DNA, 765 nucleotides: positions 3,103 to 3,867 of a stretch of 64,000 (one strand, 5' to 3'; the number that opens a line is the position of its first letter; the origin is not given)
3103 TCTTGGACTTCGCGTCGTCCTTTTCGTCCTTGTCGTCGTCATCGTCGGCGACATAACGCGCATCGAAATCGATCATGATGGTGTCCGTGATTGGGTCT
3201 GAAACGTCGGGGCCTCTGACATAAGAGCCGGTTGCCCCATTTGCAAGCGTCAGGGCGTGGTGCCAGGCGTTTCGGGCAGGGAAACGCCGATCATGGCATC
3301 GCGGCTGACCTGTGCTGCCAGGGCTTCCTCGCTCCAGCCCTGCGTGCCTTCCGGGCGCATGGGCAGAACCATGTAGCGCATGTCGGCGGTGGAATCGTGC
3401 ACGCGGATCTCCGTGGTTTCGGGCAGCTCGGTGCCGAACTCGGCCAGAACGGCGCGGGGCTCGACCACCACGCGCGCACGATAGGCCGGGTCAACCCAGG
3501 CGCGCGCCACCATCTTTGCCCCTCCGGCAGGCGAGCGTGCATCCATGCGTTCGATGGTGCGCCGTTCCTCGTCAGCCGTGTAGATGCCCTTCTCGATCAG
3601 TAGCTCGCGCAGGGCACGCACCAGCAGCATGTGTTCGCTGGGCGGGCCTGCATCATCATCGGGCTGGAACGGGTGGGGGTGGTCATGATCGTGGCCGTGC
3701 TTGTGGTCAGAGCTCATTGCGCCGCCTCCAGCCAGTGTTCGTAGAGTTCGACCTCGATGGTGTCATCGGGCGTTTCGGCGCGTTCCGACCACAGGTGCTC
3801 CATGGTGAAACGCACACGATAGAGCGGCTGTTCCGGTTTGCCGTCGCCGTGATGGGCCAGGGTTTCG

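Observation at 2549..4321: Nitrile-hydratase-like three-gene cluster with a cysteine-free, active-site-deleted alpha homolog, followed by a divergent ClpP-like protease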

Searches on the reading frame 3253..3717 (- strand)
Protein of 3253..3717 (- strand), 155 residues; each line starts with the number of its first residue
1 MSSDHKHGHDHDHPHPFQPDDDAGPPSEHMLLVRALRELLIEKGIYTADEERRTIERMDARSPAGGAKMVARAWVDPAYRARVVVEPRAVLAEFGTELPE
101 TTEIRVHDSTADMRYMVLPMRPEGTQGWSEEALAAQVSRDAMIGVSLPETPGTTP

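Call 3: search_protein_families(library=pfam, proteins=[window:3253-3717:-], max_evalue=1)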
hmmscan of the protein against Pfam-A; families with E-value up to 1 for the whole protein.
window:3253-3717:- (155 aa): 2 families
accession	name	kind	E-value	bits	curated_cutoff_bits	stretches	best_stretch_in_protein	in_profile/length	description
PF02979.21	NHase_alpha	-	9.5e-44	149.4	27.2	2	77-145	115-183/184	Nitrile hydratase, alpha chain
PF00207.28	A2M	-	0.21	11.9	21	1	101-149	17-64/92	Alpha-2-macroglobulin family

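Call 4: search_protein_families(library=ncbifam, proteins=[window:3253-3717:-], max_evalue=1)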
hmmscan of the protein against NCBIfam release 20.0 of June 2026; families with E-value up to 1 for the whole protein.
window:3253-3717:- (155 aa): 6 families
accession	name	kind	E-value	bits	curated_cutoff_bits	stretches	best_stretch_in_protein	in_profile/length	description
TIGR01323.1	nitrile_alph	equivalog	6.9e-41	139.9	249.85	2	77-150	115-188/189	nitrile hydratase subunit alpha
TIGR03887.1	thiocyan_alph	equivalog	3e-40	138.2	291.45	2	77-149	126-198/200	thiocyanate hydrolase subunit gamma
TIGR03793.1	leader_NHLP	domain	5.6e-13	48.5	50.9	1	67-133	7-71/77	NHLP leader peptide family RiPP precursor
TIGR04351.1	TOMM_nitrile_2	subfamily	7.5e-11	41.4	65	1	67-103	3-39/48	TIGR04351 family putative TOMM peptide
NF038399.1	NH_RiPP_Os17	domain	0.033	14.3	40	1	68-98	5-35/63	Os1348 family NHLP clan protein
TIGR03795.1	RNP_Burkhold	subfamily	0.051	13.9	41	1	69-116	20-68/114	BMA_0021/BMA_0022 family TOMM bacteriocin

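Call 5: search_solved_structures(query=window:3253-3717:-, max_evalue=0.001, show_alignments=3)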
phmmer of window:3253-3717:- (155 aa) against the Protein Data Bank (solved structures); distinct sequences matched with E-value up to 0.001: 36.
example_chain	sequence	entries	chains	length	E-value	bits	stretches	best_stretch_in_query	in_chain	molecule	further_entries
7qop_A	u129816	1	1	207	3.9e-40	140.6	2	74-154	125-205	Nitrile hydratase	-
3hht_A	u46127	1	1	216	7.8e-40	139.7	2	74-154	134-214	Nitrile hydratase alpha subunit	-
2dpp_A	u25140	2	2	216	8.8e-40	139.5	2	74-154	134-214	Nitrile hydratase alpha subunit | Nitrile hydratase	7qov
7qou_A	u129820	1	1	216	1.7e-39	138.5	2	74-154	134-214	Nitrile hydratase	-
3qxe_A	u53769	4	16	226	2.2e-39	138.2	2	73-151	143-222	Co-type Nitrile Hydratase alpha subunit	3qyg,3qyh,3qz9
3qz5_A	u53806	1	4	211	4.1e-39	137.3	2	73-151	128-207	Co-type Nitrile Hydratase alpha subunit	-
7qoy_A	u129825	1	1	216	4.6e-39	137.2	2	74-154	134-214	Nitrile hydratase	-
7qom_A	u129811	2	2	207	5.4e-39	136.9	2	74-154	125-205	Nitrile hydratase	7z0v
1v29_A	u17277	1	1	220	5.9e-39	136.8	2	74-151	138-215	nitrile hydratase a chain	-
3vyg_C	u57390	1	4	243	1.9e-38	135.1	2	75-154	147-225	Thiocyanate hydrolase subunit gamma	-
2dd4_C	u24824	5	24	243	2e-38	135.1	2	75-154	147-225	Thiocyanate hydrolase gamma subunit | Thiocyanate hydrolase subunit gamma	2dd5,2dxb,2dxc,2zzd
4ob1_A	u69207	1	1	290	7.7e-37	129.9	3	75-146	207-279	Cobalt-containing nitrile hydratase subunit alpha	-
2ahj_A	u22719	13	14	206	7.8e-32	113.7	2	78-151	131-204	NITRILE HYDRATASE | Nitrile hydratase subunit alpha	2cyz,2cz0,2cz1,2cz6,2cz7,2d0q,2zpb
2qdy_A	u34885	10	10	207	8e-32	113.6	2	78-151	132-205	Nitrile hydratase subunit alpha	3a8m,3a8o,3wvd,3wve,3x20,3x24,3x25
1ahj_A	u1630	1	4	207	8.8e-32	113.5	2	78-151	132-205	NITRILE HYDRATASE (SUBUNIT ALPHA)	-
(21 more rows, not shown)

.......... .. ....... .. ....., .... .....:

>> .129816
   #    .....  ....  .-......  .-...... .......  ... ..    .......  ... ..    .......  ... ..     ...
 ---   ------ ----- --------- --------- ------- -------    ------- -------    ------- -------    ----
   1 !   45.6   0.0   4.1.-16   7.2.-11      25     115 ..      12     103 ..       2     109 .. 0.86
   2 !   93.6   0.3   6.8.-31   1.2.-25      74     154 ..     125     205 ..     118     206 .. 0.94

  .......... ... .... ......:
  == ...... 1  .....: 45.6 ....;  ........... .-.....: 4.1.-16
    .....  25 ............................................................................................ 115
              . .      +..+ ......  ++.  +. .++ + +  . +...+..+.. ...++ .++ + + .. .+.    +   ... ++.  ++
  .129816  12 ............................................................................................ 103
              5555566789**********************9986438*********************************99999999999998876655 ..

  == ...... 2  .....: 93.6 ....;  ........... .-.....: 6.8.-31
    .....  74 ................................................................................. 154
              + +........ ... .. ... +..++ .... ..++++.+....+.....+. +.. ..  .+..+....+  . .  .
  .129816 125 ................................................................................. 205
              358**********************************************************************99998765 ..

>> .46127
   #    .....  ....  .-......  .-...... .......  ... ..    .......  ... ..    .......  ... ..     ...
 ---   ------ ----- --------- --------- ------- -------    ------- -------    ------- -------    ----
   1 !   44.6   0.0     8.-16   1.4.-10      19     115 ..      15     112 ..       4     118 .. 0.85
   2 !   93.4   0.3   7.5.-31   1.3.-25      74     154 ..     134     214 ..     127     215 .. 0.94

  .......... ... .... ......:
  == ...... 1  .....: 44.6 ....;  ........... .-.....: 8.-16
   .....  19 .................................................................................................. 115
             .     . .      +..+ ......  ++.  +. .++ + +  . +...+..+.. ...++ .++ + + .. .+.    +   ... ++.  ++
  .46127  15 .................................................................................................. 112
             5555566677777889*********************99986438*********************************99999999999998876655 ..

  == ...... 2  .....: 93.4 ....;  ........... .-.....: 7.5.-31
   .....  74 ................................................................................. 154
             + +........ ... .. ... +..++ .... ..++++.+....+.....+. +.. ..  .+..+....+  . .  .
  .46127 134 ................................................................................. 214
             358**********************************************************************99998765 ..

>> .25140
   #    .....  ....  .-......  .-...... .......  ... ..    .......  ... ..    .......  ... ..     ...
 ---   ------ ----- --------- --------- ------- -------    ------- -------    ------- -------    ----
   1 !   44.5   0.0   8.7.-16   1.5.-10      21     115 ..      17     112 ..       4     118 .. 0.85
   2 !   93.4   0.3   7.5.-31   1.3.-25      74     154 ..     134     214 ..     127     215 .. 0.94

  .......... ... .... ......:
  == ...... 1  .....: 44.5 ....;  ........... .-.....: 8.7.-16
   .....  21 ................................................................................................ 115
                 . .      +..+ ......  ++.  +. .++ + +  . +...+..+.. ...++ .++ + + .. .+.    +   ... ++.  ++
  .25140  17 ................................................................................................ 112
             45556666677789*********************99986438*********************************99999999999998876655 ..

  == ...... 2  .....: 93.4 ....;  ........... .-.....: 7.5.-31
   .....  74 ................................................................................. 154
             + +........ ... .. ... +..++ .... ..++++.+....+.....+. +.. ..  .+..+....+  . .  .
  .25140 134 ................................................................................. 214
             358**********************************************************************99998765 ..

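Call 8: find_homologous_proteins(query=window:3253-3717:-, max_evalue=0.001)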
Query window:3253-3717:- (155 aa): 8000 proteins with E <= 0.001 among 8000 candidates; the best 120 are listed.
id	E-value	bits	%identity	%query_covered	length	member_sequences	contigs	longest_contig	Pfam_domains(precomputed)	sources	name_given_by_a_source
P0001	6.1e-98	343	100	100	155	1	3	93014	PF02979.22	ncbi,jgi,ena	jgi:hypothetical protein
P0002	3.2e-94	331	68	100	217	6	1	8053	PF02979.22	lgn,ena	-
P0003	3.2e-87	308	61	91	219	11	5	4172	PF02979.22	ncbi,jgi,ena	-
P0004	8.8e-77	274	64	76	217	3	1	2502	PF02979.22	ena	-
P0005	3.0e-75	269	83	46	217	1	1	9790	PF14407.12,PF02979.22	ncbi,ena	-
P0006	4.8e-75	269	56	97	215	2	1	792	PF14407.12,PF02979.22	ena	-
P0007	3.2e-74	266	83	46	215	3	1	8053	PF02979.22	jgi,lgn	jgi:nitrile hydratase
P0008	2.6e-71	257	51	91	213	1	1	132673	PF02979.22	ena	-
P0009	2.0e-70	254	53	94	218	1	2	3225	PF14407.12,PF02979.22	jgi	-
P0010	2.0e-70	254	53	90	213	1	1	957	PF02979.22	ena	-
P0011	4.4e-69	249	86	46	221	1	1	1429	PF02979.22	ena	-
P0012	6.3e-69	249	57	70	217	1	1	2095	PF02979.22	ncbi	-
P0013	1.6e-68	247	82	46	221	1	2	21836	PF02979.22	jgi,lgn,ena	-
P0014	2.3e-68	247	76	50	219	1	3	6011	PF02979.22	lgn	-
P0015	8.0e-68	245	65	65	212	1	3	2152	PF14407.12,PF02979.22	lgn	-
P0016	1.8e-67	244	80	48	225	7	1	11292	PF02979.22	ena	-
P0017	2.4e-67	244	52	90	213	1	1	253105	PF02979.22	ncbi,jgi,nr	ncbi:MAG: nitrile hydratase subunit alpha [Rhodospirillales bacterium]|nr:nitrile hydratase subunit 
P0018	1.5e-66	241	44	92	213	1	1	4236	PF02979.22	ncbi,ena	-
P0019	9.4e-66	239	55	75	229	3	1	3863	PF02979.22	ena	-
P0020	1.2e-59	219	79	48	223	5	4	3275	PF02979.22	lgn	-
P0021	1.3e-58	215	50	81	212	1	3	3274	PF02979.22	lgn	-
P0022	1.7e-58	215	45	90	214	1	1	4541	PF02979.22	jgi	jgi:nitrile hydratase alpha subunit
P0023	2.3e-58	215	72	46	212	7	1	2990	PF02979.22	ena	-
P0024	2.3e-58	215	69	48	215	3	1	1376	PF02979.22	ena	-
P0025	4.2e-58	214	48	85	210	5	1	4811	PF02979.22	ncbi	-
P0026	4.3e-58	214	-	-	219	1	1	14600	PF02979.22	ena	-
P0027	4.8e-58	213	66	48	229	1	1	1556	PF02979.22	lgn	-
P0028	6.6e-58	213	45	90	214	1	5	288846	PF02979.22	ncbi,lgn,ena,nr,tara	ncbi:MAG: nitrile hydratase subunit alpha [Alphaproteobacteria bacterium]|nr:nitrile hydratase subun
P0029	8.2e-58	213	68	49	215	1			PF02979.22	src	-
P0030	1.1e-57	212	61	61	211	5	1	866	PF02979.22,PF27793.1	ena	-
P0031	1.7e-57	212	70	49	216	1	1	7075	PF02979.22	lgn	-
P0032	2.4e-57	211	48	92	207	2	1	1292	PF14407.12,PF02979.22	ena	-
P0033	2.8e-57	211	73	48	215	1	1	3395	PF02979.22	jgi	jgi:nitrile hydratase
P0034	3.2e-57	211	72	48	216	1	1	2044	PF02979.22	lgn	-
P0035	3.5e-57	211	79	45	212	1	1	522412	PF02979.22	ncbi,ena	-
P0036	3.8e-57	211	45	94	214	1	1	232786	PF02979.22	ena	-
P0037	4.2e-57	210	51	87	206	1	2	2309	PF02979.22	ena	-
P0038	4.7e-57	210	45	77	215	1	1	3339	PF02979.22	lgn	-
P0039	5.7e-57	210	51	87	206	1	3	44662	PF02979.22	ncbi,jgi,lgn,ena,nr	ncbi:MAG: nitrile hydratase subunit alpha [Rhodospirillaceae bacterium]|jgi:nitrile hydratase subuni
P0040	6.0e-57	210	-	-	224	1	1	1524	PF02979.22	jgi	jgi:nitrile hydratase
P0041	6.6e-57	210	44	91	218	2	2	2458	PF02979.22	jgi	jgi:thiocyanate hydrolase subunit gamma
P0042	7.8e-57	210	46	84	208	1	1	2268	PF02979.22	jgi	jgi:nitrile hydratase alpha subunit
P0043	8.2e-57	209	46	84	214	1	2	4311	PF02979.22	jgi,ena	-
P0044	9.3e-57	209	45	91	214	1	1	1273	PF02979.22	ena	-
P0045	9.8e-57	209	46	76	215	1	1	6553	PF02979.22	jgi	-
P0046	1.1e-56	209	70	48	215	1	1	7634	PF02979.22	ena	-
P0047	1.3e-56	209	80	45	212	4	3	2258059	PF02979.22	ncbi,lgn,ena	-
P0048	1.5e-56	209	73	48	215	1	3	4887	PF14407.12,PF02979.22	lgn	-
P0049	1.6e-56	209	71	48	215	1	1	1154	PF14407.12,PF02979.22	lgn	-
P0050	1.8e-56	208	51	87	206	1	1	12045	PF02979.22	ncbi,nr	ncbi:MAG: nitrile hydratase subunit alpha [Alphaproteobacteria bacterium]|nr:nitrile hydratase subun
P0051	1.8e-56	208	70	46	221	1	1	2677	PF02979.22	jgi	jgi:nitrile hydratase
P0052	2.0e-56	208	72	49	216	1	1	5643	PF02979.22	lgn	-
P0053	2.0e-56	208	49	92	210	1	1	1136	PF02979.22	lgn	-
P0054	2.4e-56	208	47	99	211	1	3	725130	PF02979.22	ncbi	ncbi:MAG: nitrile hydratase subunit alpha [Dongiaceae bacterium]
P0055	2.8e-56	208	66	50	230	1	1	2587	PF02979.22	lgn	-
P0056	2.9e-56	208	63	54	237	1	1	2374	PF02979.22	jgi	jgi:nitrile hydratase subunit alpha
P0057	2.9e-56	208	69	48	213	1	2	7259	PF02979.22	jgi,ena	-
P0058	3.0e-56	208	76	46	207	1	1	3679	PF02979.22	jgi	-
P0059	3.1e-56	208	75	45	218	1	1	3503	PF02979.22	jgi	jgi:nitrile hydratase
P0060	3.1e-56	208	70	47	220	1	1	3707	PF02979.22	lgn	-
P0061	3.4e-56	207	50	81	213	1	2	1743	PF02979.22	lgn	-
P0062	3.8e-56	207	68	48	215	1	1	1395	PF02979.22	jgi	-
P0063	4.1e-56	207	54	63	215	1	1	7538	PF02979.22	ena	-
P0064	5.7e-56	207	47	83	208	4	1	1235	PF02979.22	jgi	jgi:nitrile hydratase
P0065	6.7e-56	207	48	77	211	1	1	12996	PF02979.22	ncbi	-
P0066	6.8e-56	206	68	48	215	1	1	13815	PF02979.22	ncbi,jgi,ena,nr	ncbi:MAG: nitrile hydratase subunit alpha [Alphaproteobacteria bacterium]|nr:nitrile hydratase subun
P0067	7.8e-56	206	48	94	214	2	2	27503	PF02979.22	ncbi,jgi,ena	-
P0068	8.3e-56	206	77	45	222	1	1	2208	PF02979.22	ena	-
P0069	8.3e-56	206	49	85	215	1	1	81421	PF02979.22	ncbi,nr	ncbi:MAG: nitrile hydratase subunit alpha [Rhodospirillaceae bacterium]|nr:nitrile hydratase subunit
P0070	9.3e-56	206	46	83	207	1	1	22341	PF02979.22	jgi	jgi:nitrile hydratase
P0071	9.3e-56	206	-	-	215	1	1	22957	PF02979.22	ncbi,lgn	-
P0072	9.6e-56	206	48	96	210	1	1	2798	PF02979.22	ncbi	-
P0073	1.0e-55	206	46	92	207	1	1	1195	PF02979.22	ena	-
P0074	1.1e-55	206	46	92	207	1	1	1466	PF14407.12,PF02979.22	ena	-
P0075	1.3e-55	206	44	85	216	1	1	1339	PF14407.12,PF02979.22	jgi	jgi:nitrile hydratase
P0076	1.3e-55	206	70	48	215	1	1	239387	PF02979.22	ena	-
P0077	1.4e-55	205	71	49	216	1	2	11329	PF02979.22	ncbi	-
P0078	1.4e-55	205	66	53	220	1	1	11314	PF02979.22,PF27793.1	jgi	-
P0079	1.5e-55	205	-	-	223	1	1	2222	PF02979.22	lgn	-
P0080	1.6e-55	205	70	48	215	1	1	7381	PF02979.22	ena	-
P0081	1.7e-55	205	71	49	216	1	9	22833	PF02979.22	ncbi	-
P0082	1.8e-55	205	71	48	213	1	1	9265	PF02979.22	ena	-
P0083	1.9e-55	205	44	85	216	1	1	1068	PF14407.12,PF02979.22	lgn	-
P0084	1.9e-55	205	71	45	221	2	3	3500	PF02979.22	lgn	-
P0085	2.0e-55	205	46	92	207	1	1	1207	PF14407.12,PF02979.22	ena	-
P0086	2.3e-55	205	72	48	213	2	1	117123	PF02979.22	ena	-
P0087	2.4e-55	205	70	46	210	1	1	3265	PF02979.22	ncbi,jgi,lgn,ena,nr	ncbi:MAG: nitrile hydratase subunit alpha [Alphaproteobacteria bacterium]|nr:nitrile hydratase subun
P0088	2.4e-55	205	47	96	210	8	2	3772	PF02979.22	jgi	jgi:nitrile hydratase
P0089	2.4e-55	205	71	48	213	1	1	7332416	PF02979.22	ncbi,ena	-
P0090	2.5e-55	205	48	85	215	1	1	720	PF02979.22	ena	-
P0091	2.6e-55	205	42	85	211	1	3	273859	PF02979.22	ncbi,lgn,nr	ncbi:MAG: nitrile hydratase subunit alpha [Proteobacteria bacterium]|nr:nitrile hydratase subunit al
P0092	2.7e-55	205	46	86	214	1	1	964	PF02979.22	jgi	jgi:nitrile hydratase subunit alpha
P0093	2.8e-55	204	71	49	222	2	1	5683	PF02979.22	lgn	-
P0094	3.0e-55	204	73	48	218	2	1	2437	PF02979.22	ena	-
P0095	3.2e-55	204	47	83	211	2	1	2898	PF02979.22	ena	-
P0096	3.4e-55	204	47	96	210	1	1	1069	PF02979.22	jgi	jgi:nitrile hydratase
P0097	3.5e-55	204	-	-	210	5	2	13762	PF02979.22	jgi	-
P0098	3.5e-55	204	73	48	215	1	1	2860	PF02979.22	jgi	jgi:nitrile hydratase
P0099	3.5e-55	204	48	85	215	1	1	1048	PF02979.22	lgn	-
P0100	3.7e-55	204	48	85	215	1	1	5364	PF02979.22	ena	-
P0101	3.9e-55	204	46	92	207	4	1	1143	PF02979.22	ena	-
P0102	4.0e-55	204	-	-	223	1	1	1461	PF02979.22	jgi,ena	-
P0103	4.2e-55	204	73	45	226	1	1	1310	PF02979.22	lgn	-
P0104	4.4e-55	204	44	95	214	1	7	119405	PF02979.22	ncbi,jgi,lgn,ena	jgi:nitrile hydratase alpha subunit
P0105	4.8e-55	204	43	90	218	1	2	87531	PF02979.22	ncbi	ncbi:MAG: nitrile hydratase subunit alpha [Kiloniellaceae bacterium]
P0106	5.0e-55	204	70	48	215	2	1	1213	PF02979.22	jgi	jgi:nitrile hydratase alpha subunit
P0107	5.1e-55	204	70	49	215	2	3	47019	PF02979.22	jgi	jgi:nitrile hydratase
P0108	5.1e-55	204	73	46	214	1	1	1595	PF02979.22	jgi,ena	-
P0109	5.2e-55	204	55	71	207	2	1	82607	PF02979.22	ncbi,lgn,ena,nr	ncbi:MAG: nitrile hydratase subunit alpha [Alphaproteobacteria bacterium]|nr:nitrile hydratase subun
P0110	5.2e-55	204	46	89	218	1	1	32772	PF02979.22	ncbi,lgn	-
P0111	6.1e-55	203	72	48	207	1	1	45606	PF14407.12,PF02979.22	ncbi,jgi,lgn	-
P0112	6.2e-55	203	48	72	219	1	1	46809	PF02979.22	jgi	jgi:nitrile hydratase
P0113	6.4e-55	203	45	86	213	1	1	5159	PF02979.22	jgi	jgi:nitrile hydratase subunit alpha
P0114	6.6e-55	203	71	48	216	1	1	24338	PF02979.22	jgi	-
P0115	7.1e-55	203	-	-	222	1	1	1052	PF02979.22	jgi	jgi:nitrile hydratase subunit alpha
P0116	7.3e-55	203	44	95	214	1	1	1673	PF02979.22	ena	-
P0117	7.5e-55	203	47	92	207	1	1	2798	PF02979.22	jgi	jgi:nitrile hydratase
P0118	7.8e-55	203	70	48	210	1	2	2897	PF02979.22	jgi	jgi:nitrile hydratase alpha subunit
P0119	7.8e-55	203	-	-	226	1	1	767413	PF02979.22,PF27793.1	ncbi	ncbi:MAG: nitrile hydratase subunit alpha [Hyphomicrobiaceae bacterium]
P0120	8.8e-55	203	72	48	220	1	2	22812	PF02979.22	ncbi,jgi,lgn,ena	ncbi:MAG: nitrile hydratase subunit alpha [Kiloniellaceae bacterium]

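Call 10: find_encoding_contigs(protein=P0001, flank=6000, max_places=6)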
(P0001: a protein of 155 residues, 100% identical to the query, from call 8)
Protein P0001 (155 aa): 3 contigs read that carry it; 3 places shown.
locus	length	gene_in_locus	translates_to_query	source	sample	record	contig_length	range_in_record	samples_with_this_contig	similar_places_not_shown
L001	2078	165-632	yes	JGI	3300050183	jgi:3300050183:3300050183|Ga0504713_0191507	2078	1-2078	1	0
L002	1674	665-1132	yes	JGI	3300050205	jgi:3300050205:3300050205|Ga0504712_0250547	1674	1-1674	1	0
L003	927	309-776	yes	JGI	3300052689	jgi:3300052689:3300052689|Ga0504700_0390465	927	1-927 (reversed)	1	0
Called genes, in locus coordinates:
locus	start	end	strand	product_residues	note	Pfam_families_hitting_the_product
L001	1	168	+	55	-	?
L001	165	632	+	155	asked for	PF02979:NHase_alpha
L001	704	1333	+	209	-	PF00574:CLP_protease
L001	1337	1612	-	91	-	-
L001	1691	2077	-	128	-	?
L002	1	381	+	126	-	?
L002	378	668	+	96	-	PF02211:NHase_beta_C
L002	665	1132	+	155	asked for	PF02979:NHase_alpha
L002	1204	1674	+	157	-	?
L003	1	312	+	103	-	?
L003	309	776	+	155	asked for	PF02979:NHase_alpha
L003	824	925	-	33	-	?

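Call 11: find_encoding_contigs(protein=P0002, flank=6000, max_places=6)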
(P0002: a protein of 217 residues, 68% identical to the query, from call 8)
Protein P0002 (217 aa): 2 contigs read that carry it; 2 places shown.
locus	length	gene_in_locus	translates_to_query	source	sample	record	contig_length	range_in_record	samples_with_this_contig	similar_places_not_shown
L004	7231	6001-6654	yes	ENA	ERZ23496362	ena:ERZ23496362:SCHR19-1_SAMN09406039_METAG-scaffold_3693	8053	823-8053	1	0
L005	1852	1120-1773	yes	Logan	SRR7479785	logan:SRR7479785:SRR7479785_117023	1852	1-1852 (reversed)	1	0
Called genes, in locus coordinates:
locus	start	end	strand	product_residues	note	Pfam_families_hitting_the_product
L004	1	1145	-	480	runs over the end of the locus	PF02881:SRP54_N, PF00448:SRP54, PF01656:CbiA, PF02978:SRP_SPB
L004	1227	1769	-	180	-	-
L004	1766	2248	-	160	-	PF14196:ATC_hydrolase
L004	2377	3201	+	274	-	PF01678:DAP_epimerase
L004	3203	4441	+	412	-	PF00919:UPF0004, PF04055:Radical_SAM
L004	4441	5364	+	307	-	PF02881:SRP54_N, PF00448:SRP54, PF13604:AAA_30 (weak)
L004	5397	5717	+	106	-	PF21006:NHase_beta_N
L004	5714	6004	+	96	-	PF02211:NHase_beta_C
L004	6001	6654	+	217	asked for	PF02979:NHase_alpha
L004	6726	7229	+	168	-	?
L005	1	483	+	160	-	?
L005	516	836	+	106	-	PF21006:NHase_beta_N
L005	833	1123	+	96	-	PF02211:NHase_beta_C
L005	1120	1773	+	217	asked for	PF02979:NHase_alpha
